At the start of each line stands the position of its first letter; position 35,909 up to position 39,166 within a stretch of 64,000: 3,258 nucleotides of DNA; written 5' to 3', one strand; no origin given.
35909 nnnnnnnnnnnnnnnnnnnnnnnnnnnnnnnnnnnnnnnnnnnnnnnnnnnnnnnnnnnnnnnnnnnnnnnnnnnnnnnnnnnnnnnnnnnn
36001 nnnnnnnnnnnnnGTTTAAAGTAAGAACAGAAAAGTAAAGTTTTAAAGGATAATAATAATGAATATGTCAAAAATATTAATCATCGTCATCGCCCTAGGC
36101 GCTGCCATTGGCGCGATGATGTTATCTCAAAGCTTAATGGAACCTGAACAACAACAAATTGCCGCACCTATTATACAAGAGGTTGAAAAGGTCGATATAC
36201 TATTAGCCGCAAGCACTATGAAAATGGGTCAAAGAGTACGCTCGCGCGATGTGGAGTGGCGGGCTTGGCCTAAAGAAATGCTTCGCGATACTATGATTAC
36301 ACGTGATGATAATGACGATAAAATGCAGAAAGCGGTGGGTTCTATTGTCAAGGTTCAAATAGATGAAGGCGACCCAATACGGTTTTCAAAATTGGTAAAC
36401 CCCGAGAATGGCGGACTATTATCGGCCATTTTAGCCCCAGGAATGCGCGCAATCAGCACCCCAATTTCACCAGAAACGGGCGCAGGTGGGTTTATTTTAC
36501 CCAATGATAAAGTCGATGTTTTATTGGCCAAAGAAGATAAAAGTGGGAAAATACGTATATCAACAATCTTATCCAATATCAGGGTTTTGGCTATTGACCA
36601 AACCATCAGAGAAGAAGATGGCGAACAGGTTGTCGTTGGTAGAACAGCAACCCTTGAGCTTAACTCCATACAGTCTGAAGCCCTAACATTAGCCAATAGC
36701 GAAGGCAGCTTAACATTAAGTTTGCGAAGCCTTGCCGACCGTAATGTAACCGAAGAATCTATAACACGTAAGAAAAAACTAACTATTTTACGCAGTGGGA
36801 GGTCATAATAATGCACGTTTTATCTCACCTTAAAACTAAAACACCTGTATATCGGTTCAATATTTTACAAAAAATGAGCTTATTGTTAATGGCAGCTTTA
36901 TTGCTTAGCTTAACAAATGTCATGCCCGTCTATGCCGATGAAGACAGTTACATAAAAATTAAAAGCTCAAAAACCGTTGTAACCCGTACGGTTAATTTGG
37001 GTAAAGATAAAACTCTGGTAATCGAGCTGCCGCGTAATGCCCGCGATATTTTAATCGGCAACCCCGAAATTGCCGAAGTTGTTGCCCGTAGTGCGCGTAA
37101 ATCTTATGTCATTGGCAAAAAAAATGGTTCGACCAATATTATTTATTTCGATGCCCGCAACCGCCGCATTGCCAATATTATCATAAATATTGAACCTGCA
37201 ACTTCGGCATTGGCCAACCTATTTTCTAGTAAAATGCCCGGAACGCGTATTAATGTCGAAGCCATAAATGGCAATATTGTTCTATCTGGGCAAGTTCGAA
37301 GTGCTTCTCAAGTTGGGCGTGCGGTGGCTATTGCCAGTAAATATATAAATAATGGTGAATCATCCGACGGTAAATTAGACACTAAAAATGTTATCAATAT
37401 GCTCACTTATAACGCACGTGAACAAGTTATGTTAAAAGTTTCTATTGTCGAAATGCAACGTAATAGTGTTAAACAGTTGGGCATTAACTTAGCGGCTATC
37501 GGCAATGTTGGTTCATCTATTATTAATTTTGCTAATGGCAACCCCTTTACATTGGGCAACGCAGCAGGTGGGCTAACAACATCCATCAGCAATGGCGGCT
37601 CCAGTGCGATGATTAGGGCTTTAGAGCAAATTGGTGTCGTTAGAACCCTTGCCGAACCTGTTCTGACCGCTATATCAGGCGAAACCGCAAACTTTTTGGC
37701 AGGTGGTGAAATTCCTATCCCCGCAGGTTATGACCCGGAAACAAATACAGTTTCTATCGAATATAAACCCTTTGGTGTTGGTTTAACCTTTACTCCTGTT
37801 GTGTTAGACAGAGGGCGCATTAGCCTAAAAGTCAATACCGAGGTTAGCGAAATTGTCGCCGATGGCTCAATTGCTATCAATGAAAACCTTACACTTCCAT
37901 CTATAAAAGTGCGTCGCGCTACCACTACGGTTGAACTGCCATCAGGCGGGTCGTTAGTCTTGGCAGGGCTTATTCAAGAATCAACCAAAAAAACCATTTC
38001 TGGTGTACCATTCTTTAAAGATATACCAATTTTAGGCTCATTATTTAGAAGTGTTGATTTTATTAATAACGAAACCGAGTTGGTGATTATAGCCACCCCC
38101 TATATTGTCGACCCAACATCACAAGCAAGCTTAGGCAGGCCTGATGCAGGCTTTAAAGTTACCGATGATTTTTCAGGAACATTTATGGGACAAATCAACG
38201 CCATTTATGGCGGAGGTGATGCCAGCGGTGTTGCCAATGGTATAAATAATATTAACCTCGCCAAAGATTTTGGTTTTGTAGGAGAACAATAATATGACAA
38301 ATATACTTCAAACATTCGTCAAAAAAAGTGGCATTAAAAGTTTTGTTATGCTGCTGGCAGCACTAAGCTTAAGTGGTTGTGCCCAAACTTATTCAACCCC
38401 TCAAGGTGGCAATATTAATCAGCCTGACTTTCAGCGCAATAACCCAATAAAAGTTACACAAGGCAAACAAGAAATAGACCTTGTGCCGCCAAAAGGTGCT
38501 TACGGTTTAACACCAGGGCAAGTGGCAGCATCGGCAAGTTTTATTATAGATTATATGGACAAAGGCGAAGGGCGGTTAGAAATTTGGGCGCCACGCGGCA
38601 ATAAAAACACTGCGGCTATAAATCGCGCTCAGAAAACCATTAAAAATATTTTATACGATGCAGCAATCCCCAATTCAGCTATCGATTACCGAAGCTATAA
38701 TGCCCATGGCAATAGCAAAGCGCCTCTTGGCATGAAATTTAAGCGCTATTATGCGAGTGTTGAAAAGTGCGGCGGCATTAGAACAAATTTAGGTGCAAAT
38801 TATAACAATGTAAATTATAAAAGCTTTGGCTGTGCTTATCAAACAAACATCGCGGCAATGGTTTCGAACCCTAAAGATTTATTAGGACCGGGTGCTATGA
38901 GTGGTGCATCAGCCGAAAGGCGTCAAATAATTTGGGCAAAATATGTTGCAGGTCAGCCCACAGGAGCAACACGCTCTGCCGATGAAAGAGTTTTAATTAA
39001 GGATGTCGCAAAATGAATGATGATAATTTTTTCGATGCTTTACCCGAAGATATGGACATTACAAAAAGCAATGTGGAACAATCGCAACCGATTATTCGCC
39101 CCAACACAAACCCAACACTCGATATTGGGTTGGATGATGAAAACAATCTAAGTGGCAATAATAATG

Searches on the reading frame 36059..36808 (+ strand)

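Call 105: search_protein_families(library=pfam, proteins=[window:36059-36808:+], max_evalue=1e-8)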
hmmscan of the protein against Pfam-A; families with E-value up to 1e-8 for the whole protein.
window:36059-36808:+ (249 aa): 1 family
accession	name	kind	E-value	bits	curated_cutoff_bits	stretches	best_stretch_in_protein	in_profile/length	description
PF16976.10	RcpC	-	1.7e-29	102.4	28.8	1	121-223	3-114/114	Flp pilus assembly protein RcpC/CpaB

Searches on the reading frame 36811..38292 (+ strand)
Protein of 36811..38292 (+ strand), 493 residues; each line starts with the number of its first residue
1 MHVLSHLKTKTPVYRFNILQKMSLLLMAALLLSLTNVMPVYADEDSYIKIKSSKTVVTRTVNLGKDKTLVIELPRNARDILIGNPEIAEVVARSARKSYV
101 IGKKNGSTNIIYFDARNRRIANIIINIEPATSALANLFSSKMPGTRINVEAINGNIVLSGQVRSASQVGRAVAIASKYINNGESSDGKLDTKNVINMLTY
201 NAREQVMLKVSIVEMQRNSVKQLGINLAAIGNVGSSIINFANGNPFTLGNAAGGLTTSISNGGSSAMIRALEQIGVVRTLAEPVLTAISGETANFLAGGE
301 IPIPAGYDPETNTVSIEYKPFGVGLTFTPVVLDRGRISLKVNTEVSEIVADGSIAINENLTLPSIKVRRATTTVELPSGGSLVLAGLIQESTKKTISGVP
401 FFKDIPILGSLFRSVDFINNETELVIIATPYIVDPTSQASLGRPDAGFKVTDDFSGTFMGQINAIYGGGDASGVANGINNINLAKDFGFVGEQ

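Call 105: search_protein_families(library=pfam, proteins=[window:36811-38292:+], max_evalue=1e-8)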
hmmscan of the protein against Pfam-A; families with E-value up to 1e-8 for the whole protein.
window:36811-38292:+ (493 aa): 2 families
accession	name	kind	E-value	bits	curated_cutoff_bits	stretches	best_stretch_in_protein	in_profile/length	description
PF00263.26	Secretin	-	1.7e-41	142.1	27.5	1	270-434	1-169/169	Bacterial type II and III secretion system protein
PF13629.12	T2SS-T3SS_pil_N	-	6.6e-17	61.4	23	1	59-126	3-70/72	Pilus formation protein N terminal region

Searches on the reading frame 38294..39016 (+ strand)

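Call 105: search_protein_families(library=pfam, proteins=[window:38294-39016:+], max_evalue=1e-8)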
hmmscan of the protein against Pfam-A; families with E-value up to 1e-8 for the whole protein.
window:38294-39016:+ (240 aa): 1 family
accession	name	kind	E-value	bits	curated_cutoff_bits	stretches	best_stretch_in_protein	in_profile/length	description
PF09476.15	Pilus_CpaD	-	3.4e-42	144.9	31.1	1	20-218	2-199/200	Pilus biogenesis CpaD protein (pilus_cpaD)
